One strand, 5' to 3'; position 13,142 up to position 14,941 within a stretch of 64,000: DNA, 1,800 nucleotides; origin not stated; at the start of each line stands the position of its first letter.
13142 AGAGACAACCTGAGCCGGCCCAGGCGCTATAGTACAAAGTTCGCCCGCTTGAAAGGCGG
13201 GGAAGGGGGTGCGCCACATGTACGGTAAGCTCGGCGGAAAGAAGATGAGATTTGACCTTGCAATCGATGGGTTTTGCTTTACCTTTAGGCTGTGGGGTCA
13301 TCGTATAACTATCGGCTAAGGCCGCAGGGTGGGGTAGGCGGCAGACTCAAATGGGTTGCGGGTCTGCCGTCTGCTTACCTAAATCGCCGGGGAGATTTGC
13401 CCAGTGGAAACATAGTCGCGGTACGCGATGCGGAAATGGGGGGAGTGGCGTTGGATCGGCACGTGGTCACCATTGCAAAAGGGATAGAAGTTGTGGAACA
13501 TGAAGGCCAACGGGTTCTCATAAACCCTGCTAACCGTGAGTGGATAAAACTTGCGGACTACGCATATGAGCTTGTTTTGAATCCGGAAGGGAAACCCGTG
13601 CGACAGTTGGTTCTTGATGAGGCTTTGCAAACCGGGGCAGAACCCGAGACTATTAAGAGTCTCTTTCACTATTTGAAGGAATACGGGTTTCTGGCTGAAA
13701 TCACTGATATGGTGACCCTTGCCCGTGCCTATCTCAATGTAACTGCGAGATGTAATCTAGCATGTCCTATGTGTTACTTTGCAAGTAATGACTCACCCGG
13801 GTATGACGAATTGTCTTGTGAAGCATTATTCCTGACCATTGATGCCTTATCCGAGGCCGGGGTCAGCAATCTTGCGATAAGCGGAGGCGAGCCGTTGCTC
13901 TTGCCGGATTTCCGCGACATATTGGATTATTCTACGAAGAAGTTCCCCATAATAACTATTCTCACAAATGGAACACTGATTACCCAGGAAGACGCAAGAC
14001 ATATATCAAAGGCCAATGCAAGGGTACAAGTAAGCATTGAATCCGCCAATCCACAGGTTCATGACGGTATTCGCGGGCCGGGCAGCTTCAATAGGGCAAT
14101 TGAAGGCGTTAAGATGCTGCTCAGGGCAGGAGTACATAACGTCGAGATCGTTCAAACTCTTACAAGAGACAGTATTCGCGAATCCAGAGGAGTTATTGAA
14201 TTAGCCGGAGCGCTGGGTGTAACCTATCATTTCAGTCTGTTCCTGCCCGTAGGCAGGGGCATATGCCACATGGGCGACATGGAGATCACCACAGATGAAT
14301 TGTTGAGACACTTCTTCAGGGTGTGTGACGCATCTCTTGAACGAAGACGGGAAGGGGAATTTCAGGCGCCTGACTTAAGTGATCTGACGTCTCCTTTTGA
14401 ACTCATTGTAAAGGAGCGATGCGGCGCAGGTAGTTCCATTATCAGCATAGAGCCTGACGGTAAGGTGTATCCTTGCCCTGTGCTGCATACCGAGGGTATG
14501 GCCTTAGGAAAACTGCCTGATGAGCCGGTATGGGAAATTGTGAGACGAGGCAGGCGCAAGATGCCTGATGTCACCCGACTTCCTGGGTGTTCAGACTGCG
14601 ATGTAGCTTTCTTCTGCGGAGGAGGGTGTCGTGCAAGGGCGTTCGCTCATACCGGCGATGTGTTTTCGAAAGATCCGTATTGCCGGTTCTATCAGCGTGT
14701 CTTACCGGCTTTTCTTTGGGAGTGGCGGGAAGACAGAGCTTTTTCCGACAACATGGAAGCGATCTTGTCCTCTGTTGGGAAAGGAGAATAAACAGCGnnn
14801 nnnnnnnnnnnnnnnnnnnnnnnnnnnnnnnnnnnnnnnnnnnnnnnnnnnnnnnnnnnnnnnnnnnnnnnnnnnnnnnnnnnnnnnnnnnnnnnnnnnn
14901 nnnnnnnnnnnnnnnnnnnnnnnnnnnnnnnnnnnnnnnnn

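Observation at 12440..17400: Uncharacterised RiPP-like operon: LuxR regulator, SD-led microORF, rSAM/SPASM enzyme with RRE, CPBP protease, ABC exporter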

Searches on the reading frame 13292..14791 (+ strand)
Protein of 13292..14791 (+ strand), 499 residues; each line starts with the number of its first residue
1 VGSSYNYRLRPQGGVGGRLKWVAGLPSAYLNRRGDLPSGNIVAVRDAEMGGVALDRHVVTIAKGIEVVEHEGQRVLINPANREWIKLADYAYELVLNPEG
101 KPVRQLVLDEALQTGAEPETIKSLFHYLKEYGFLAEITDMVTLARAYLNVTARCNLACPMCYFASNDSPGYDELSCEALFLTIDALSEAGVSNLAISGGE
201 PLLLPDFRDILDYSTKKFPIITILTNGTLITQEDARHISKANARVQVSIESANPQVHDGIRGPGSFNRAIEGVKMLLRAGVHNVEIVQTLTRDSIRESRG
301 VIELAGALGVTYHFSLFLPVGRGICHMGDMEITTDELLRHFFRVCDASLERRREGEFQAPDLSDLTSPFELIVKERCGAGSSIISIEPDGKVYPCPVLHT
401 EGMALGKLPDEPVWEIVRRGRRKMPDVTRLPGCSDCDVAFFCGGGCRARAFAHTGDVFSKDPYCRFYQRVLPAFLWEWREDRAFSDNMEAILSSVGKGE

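Call 4: search_protein_families(library=pfam, proteins=[window:13292-14791:+], max_evalue=0.01)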
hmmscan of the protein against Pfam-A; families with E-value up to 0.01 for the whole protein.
window:13292-14791:+ (499 aa): 3 families
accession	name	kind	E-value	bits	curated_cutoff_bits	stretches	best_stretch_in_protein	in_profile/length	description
PF04055.27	Radical_SAM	-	1.6e-26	93.9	29.5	1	149-286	2-146/166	Radical SAM superfamily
PF13186.11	SPASM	-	2.3e-06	28.2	21.5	1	377-437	1-67/67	Iron-sulfur cluster-binding domain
PF13353.11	Fer4_12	-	3.6e-05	24.5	22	1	152-238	13-102/137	4Fe-4S single cluster domain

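Call 5: search_protein_families(library=ncbifam, proteins=[window:13292-14791:+], max_evalue=0.01)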
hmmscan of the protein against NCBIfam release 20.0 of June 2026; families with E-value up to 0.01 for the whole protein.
window:13292-14791:+ (499 aa): 74 families (the best 25 are shown)
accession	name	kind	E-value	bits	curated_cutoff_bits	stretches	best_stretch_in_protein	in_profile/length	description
TIGR04545.1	rSAM_ahbD_hemeb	equivalog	1e-40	140.2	500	1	149-466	5-337/339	heme b synthase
TIGR03962.1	mycofact_rSAM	equivalog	5.1e-38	131.1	265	1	149-466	17-333/339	mycofactocin radical SAM maturase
NF045574.1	sacti_mat_StsB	exception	2e-37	129.1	625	1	55-477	5-427/466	StsB family radical SAM/SPASM domain sactipeptide maturase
NF050035.1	rSAM_WgK_link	exception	4.5e-35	121.3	650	2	148-323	13-190/367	radical SAM/SPASM peptide maturase WgkB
TIGR04250.1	SCM_rSAM_ScmE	equivalog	1.9e-33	115.9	400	2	148-304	7-164/358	SynChlorMet cassette radical SAM/SPASM protein ScmE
TIGR04055.1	rSAM_NirJ2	equivalog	2.3e-33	116.1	500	1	149-466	5-324/326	putative heme d1 biosynthesis radical SAM protein NirJ2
TIGR04051.1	rSAM_NirJ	equivalog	2.4e-33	115.6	515.45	2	149-357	7-218/354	heme d1 biosynthesis radical SAM protein NirJ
TIGR04053.2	TIGR04053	equivalog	5.1e-32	111.5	395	2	149-326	13-195/366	TIGR04053 family radical SAM/SPASM domain-containing protein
TIGR04347.1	pseudo_SAM_Halo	equivalog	8.5e-31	107.6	525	2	149-356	43-250/390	TIGR04347 family pseudo-SAM/SPASM protein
TIGR04303.1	GeoRSP_rSAM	equivalog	4.9e-30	105.2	400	1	150-464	11-324/325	GeoRSP system radical SAM/SPASM protein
TIGR04546.1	rSAM_ahbC_deAc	equivalog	4.9e-27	94.7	650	2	148-307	43-202/390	12,18-didecarboxysiroheme deacetylase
NF049973.1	radical_Rv1681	equivalog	5e-27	94.7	380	1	144-337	72-266/326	Rv1681 family radical SAM protein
TIGR04054.1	rSAM_NirJ1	equivalog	5.7e-27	94.3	650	1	148-310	40-202/387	putative heme d1 biosynthesis radical SAM protein NirJ1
NF041298.1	rSAM_mat_DynA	equivalog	3.6e-26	92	450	1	151-468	8-343/356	dynobactin maturation radical SAM/SPASM protein DynA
TIGR04163.1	rSAM_cobopep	equivalog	1.1e-25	90.3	375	1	141-469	61-410/428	peptide-modifying radical SAM enzyme CbpB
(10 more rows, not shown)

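Call 7: find_homologous_proteins(query=window:13292-14791:+, max_evalue=1e-10)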
Query window:13292-14791:+ (499 aa): 632 proteins with E <= 1e-10 among 8000 candidates; the best 120 are listed.
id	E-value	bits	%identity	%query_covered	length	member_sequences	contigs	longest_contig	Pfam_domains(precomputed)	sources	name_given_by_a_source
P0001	0.0e+0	1152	100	100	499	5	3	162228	PF13186.12,PF04055.28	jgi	-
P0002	3.5e-251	852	80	93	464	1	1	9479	PF13186.12,PF04055.28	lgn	-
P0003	5.7e-243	825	82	87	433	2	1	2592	PF13186.12,PF04055.28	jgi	jgi:radical SAM protein with 4Fe4S-binding SPASM domain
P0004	7.5e-229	779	76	89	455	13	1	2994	PF13186.12,PF04055.28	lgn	-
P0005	5.2e-211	720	71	89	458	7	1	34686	PF13186.12,PF04055.28,PF13353.12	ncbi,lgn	-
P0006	6.0e-211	720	66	89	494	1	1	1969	PF13186.12,PF04055.28,PF13353.12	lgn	-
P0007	4.7e-208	710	69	90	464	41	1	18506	PF13186.12,PF04055.28,PF13353.12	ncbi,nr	ncbi:MAG TPA: radical SAM protein [Firmicutes bacterium]|nr:radical SAM protein [Bacillota bacterium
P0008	7.7e-208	709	69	90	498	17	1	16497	PF13186.12,PF04055.28,PF13353.12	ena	-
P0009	4.9e-206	703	70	88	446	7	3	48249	PF13186.12,PF04055.28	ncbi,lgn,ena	-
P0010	1.3e-201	689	69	89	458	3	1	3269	PF13186.12,PF04055.28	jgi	jgi:radical SAM protein with 4Fe4S-binding SPASM domain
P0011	1.2e-184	633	61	90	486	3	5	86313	PF13186.12,PF04055.28,PF13353.12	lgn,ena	-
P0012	1.4e-184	632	64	90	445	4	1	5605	PF13186.12,PF04055.28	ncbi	-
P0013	6.3e-182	624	62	89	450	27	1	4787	PF13186.12,PF04055.28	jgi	jgi:radical SAM protein with 4Fe4S-binding SPASM domain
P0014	1.6e-135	471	49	89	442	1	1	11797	PF04055.28,PF13353.12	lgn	-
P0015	3.1e-135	470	49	89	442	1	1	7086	PF04055.28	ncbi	ncbi:MAG: radical SAM protein [Bacillota bacterium]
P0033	6.1e-49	185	31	68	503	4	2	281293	PF13186.12,PF04055.28,PF13353.12,PF05402.19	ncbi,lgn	ncbi:MAG: PqqD family peptide modification chaperone [Acidobacteriota bacterium]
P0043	1.7e-47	180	33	67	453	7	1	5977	PF13186.12,PF04055.28,PF13353.12,PF05402.19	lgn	-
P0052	1.0e-43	168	29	89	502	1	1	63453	PF13186.12,PF04055.28,PF05402.19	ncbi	-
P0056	1.2e-42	164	30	72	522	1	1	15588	PF13186.12,PF04055.28,PF01527.27,PF05402.19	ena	-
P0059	1.1e-41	161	30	86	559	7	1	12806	PF13186.12,PF04055.28,PF05402.19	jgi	jgi:radical SAM protein with 4Fe4S-binding SPASM domain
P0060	9.9e-41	158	32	70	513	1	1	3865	PF13186.12,PF04055.28,PF13353.12,PF01527.27,PF05402.19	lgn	-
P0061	1.5e-40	157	30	70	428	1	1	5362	PF13186.12,PF04055.28,PF13353.12,PF05402.19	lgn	-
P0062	1.6e-40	157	27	83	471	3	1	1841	PF13186.12,PF04055.28,PF13353.12,PF05402.19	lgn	-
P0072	1.9e-37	147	27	82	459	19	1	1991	PF13186.12,PF04055.28,PF05402.19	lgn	-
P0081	1.3e-36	144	29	72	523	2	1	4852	PF13186.12,PF04055.28,PF01527.27,PF05402.19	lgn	-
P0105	1.5e-33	134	29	78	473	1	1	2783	PF13186.12,PF04055.28,PF13353.12,PF05402.19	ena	-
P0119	1.1e-32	131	27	78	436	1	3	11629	PF13186.12,PF04055.28,PF13353.12,PF05402.19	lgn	-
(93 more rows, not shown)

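Call 9: find_related_loci(query=A1, collection=genome_contigs, flank=6000)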
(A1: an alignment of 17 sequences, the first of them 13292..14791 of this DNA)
Query A1 (499 aa) in genome_contigs; peptide patterns used: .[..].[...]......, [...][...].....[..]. (x = any residue, [..] = any of these).
76 stretches matched a pattern; 29 encode a relative of the query (tblastn E <= 1e-3); 29 distinct loci.
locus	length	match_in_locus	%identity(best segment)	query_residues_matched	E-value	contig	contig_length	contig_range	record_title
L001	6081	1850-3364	71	1-498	0e+0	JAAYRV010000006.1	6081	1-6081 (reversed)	MAG: Bacillota bacterium isolate AS23ysBPME_252 2220_AS23, whole genome shotgun sequence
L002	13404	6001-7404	71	48-499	0e+0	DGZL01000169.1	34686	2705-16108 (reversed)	MAG TPA_asm: Firmicutes bacterium UBA4981 UBA4981_contig_8084, whole genome shotgun sequence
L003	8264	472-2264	68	1-499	0e+0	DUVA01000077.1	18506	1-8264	MAG TPA_asm: Bacillota bacterium isolate AS08sgBPME_304 90656_AS08, whole genome shotgun sequence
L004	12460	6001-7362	61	50-497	0e+0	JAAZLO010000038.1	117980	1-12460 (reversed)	MAG: Bacillota bacterium isolate AS23ysBPME_220 60567_AS23, whole genome shotgun sequence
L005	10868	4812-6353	58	1-499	0e+0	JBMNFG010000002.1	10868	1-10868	MAG: Bacillota bacterium isolate SBF912LR0HQ0073 contig_10221, whole genome shotgun sequence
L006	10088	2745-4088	48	50-499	2e-135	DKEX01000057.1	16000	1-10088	MAG TPA_asm: Firmicutes bacterium UBA6811 UBA6811_contig_23913, whole genome shotgun sequence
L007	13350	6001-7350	47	45-498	2e-133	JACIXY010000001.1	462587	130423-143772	MAG: Bacillota bacterium isolate MAG-64 Firmicutes_O3_bin27_Scaffold_1, whole genome shotgun sequence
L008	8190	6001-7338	47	50-498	5e-129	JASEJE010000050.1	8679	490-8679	MAG: Bacillota bacterium isolate Yes71-24 NODE_50_length_8679_cov_64.037686, whole genome shotgun sequence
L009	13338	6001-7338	47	50-498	8e-129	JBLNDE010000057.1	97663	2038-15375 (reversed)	MAG: Bacillota bacterium isolate MAG107 PRJNA950955_bin16_renamed_56, whole genome shotgun sequence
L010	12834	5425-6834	44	24-498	1e-127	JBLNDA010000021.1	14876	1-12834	MAG: Clostridia bacterium isolate MAG111 PRJNA950955_bin2_renamed_20, whole genome shotgun sequence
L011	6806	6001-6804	72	57-324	9e-127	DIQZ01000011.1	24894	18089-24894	MAG TPA_asm: Firmicutes bacterium UBA5449 UBA5449_contig_16798, whole genome shotgun sequence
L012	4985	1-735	67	265-497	2e-104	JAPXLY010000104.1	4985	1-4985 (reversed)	MAG: Bacillota bacterium isolate binned_ad_5.35 NODE_18111_length_4985_cov_13.684438, whole genome shotgun sequence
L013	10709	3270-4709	36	39-491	2e-95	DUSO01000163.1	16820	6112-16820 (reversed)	MAG TPA_asm: Bacillota bacterium isolate AS04akNAM_35 57280_AS04, whole genome shotgun sequence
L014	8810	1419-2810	37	40-496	5e-89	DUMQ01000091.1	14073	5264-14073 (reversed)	MAG TPA_asm: Bacillota bacterium isolate AS04akNAM_80 38985_AS04, whole genome shotgun sequence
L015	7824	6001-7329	33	58-497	3e-69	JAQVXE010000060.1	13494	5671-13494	MAG: Bacillota bacterium isolate STF2_119 NODE_12803_length_13494_cov_7.367622_Sandtown_F2, whole genome shotgun sequenc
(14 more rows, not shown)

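Call 15: search_solved_structures(query=A1, max_evalue=0.001, show_alignments=2)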
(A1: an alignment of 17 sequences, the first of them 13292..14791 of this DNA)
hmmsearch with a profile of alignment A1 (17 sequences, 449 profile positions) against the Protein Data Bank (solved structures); distinct sequences matched with E-value up to 0.001: 34.
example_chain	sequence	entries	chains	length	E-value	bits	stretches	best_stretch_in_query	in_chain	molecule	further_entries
5wgg_A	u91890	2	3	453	9.3e-34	119.9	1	57-426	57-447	Radical SAM domain protein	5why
6efn_A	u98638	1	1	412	5.3e-30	107.5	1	97-368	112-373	Sporulation killing factor maturation protein SkfB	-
4k37_A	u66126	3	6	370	3.6e-20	75.1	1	102-422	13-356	Anaerobic sulfatase-maturating enzyme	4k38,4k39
4k36_A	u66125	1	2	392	4e-20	74.9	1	102-422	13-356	Anaerobic sulfatase-maturating enzyme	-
6c8v_A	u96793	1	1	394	5.6e-20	74.4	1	99-415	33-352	Coenzyme PQQ synthesis protein E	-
8vpo_A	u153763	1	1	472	9.5e-16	60.5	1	4-424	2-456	Radical SAM core domain-containing protein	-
7tol_A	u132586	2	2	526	3.3e-15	58.7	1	95-369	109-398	glycerol dibiphytanyl glycerol tetraether - macrocyclic archaeol synthase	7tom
2fb2_A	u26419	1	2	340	2.6e-14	55.8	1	96-347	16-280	Molybdenum cofactor biosynthesis protein A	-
1tv7_A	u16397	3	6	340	5.5e-14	54.7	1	96-297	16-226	Molybdenum cofactor biosynthesis protein A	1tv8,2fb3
8wm2_A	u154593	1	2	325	1.6e-13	53.2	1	96-201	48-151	Fe-S radical SAM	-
7vob_C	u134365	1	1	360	1.1e-12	50.4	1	97-231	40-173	Cytosylglucuronate decarboxylase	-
7voc_C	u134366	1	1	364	1.1e-12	50.4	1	97-231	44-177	Cytosylglucuronate decarboxylase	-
9gm3_A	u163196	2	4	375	3.3e-12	48.8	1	96-227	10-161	ChlB radical SAM domain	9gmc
9dfn_A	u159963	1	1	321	2.4e-11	46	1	91-245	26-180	Radical SAM core domain-containing protein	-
9dfu_A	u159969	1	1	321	3.9e-11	45.3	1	98-245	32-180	Radical SAM core domain-containing protein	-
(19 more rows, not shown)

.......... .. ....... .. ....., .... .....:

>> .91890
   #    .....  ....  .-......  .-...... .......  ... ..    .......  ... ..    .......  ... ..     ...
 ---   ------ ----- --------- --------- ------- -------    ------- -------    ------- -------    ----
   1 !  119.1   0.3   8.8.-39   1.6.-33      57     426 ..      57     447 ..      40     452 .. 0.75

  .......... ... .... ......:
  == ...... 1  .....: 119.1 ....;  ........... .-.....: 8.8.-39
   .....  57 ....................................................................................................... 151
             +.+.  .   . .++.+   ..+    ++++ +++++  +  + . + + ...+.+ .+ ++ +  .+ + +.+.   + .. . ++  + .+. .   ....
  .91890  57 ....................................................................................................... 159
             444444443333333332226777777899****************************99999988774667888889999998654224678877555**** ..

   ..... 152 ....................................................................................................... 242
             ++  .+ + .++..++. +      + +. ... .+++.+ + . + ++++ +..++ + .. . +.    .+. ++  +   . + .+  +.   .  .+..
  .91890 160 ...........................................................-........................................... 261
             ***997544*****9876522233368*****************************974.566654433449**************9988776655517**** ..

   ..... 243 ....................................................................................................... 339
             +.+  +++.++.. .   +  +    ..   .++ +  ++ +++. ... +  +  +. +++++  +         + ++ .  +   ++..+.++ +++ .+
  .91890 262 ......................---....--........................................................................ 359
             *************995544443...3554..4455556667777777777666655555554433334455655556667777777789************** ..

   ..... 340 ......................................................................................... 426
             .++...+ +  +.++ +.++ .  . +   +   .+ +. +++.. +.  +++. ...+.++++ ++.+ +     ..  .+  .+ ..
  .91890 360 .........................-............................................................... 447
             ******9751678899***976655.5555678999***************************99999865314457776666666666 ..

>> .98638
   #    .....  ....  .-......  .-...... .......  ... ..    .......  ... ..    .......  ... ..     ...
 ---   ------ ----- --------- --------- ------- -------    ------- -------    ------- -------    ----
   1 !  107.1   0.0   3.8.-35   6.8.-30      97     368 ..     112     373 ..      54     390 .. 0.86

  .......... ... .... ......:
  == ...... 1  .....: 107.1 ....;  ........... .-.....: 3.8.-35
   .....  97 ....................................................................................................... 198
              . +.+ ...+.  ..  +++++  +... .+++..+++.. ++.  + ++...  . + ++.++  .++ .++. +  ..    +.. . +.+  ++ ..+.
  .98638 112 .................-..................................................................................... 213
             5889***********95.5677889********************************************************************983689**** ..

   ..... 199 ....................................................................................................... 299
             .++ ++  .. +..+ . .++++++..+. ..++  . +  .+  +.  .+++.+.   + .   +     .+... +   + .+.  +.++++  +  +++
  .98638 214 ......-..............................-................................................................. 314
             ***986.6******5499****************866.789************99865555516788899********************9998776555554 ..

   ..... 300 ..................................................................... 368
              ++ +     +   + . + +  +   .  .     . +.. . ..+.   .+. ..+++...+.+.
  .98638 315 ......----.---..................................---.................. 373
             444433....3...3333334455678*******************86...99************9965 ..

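Call 38: predict_structure(alignment_id=A1)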
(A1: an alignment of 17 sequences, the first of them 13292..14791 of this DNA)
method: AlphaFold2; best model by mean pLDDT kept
length: 499 residues; sequences in the alignment: 17
mean_pLDDT: 78.6   pTM: 0.72
mean pLDDT of the five models: 78.6, 77.0, 75.5, 73.3, 73.2
residues with pLDDT >= 90: 183; 70-90: 204; 50-70: 43; < 50: 69
segments of 3 or more residues with pLDDT < 50: 1-52, 166-169, 355-365
pLDDT, mean of each block of 10 residues (from residue 1): 23 27 22 25 27 74 84 86 90 83 89 88 92 80 85 79 54 89 92 92 94 95 96 97 95 89 92 98 92 83 90 77 60 86 76 47 49 80 92 91 93 86 87 86 88 88 89 85 85 84
secondary structure, 60 per line:
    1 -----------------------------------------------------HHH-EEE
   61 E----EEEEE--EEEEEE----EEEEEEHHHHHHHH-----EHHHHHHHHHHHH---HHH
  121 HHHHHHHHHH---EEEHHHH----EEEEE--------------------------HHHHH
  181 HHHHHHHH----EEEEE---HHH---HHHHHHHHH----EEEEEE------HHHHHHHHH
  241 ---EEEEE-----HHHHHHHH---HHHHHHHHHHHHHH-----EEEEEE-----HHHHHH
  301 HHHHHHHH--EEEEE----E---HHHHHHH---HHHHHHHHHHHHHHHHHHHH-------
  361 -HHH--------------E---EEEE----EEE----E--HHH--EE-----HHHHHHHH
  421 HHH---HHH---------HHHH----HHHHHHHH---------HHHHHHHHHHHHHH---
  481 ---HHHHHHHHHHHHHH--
elements in order: E58-61 E66-70 E73-78 E83-88 H89-96 H103-114 H118-130 E134-136 H137-140 E145-149 H176-188 E193-197 H207-215 E220-225 H232-240 E244-248 H254-261 H265-278 E284-289 H295-308 E311-315 H324-330 H334-353 E383-386 E391-393 H413-423 H439-442 H447-454 H464-477 H484-497

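Call 43: fold_search(model_id=the predicted structure, library=pdb)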
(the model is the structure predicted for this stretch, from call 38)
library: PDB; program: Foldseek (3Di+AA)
matches with E <= 10: 1592; with E <= 0.001: 114
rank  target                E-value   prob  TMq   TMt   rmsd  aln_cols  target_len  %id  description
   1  5why_B                1.0e-17  1.00  0.52  0.61  15.5       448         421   20  Structural Insights into Thioether Bond Formation in the Biosynthesis of Sactipeptides (released 2017-07-26)
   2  5wgg_A                1.6e-17  1.00  0.51  0.58  15.8       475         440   18  Structural Insights into Thioether Bond Formation in the Biosynthesis of Sactipeptides (released 2017-07-26)
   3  6efn                  9.8e-17  1.00  0.45  0.57  10.6       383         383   21  Structure of a RiPP maturase, SkfB (released 2018-10-24)
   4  5why_A                2.5e-16  1.00  0.52  0.61  15.5       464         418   18  Structural Insights into Thioether Bond Formation in the Biosynthesis of Sactipeptides (released 2017-07-26)
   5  8vpo                  5.1e-15  1.00  0.50  0.55  14.8       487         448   15  X-Ray Crystal Structure of TigE from Paramaledivibacter caminithermalis (released 2024-02-07)
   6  5v1q_A                1.8e-14  1.00  0.48  0.55  12.0       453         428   16  Crystal structure of Streptococcus suis SuiB (released 2017-08-30)
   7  5v1s_A                2.2e-14  1.00  0.49  0.56  12.0       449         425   17  Crystal structure of Streptococcus suis SuiB bound to S-adenosylmethionine (released 2017-08-30)
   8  4k37_A                3.4e-14  1.00  0.51  0.68   5.4       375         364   18  Native anSMEcpe with bound AdoMet (released 2013-05-08)
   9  4k36_B                8.2e-14  1.00  0.52  0.69   5.4       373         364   17  His6 tagged anSMEcpe with bound AdoMet (released 2013-05-08)
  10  5v1q_B                1.1e-13  1.00  0.46  0.52  13.3       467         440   15  Crystal structure of Streptococcus suis SuiB (released 2017-08-30)
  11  5v1t_A                1.6e-13  1.00  0.50  0.57  11.8       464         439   16  Crystal structure of Streptococcus suis SuiB bound to precursor peptide SuiA (released 2017-08-30)
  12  4k39_A                1.7e-13  1.00  0.51  0.69   5.4       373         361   17  Native anSMEcpe with bound AdoMet and Cp18Cys peptide (released 2013-05-08)
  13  4k37_B                2.0e-13  1.00  0.52  0.69   5.3       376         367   17  Native anSMEcpe with bound AdoMet (released 2013-05-08)
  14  5v1s_B                2.2e-13  1.00  0.45  0.52  12.6       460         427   16  Crystal structure of Streptococcus suis SuiB bound to S-adenosylmethionine (released 2017-08-30)
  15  4k38_A                2.9e-13  1.00  0.52  0.67   5.5       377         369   17  Native anSMEcpe with bound AdoMet and Kp18Cys peptide (released 2013-05-08)
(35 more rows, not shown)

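Call 44: search_protein_families(library=pfam, alignment_id=A1, max_evalue=1)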
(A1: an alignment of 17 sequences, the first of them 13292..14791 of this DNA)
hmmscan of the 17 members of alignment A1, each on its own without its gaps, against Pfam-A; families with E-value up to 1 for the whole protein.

A. member 1, window:13292-14791:+ (499 aa): 4 families
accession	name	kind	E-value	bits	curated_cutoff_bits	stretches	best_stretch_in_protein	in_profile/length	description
PF04055.27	Radical_SAM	-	1.6e-26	93.9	29.5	1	149-286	2-146/166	Radical SAM superfamily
PF13186.11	SPASM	-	2.3e-06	28.2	21.5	1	377-437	1-67/67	Iron-sulfur cluster-binding domain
PF13353.11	Fer4_12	-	3.6e-05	24.5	22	1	152-238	13-102/137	4Fe-4S single cluster domain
PF06941.18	NT5C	-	0.14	12.4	24.8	1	84-155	19-84/180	5' nucleotidase, deoxy (Pyrimidine), cytosolic type C protein (NT5C)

B. families by the number of members that match (of 17 scanned): 8 families
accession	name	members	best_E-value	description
PF04055.27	Radical_SAM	17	1.6e-26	Radical SAM superfamily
PF13353.11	Fer4_12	17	3.6e-13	4Fe-4S single cluster domain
PF13186.11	SPASM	17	2e-08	Iron-sulfur cluster-binding domain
PF06941.18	NT5C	4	0.015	5' nucleotidase, deoxy (Pyrimidine), cytosolic type C protein (NT5C)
PF01753.24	zf-MYND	2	0.71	MYND finger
PF19238.5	Radical_SAM_2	1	0.11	Radical SAM-like domain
PF00590.25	TP_methylase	1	0.12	Tetrapyrrole (Corrin/Porphyrin) Methylases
PF23551.1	Zn_ribbon_20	1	0.22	Zinc beta-ribbon domain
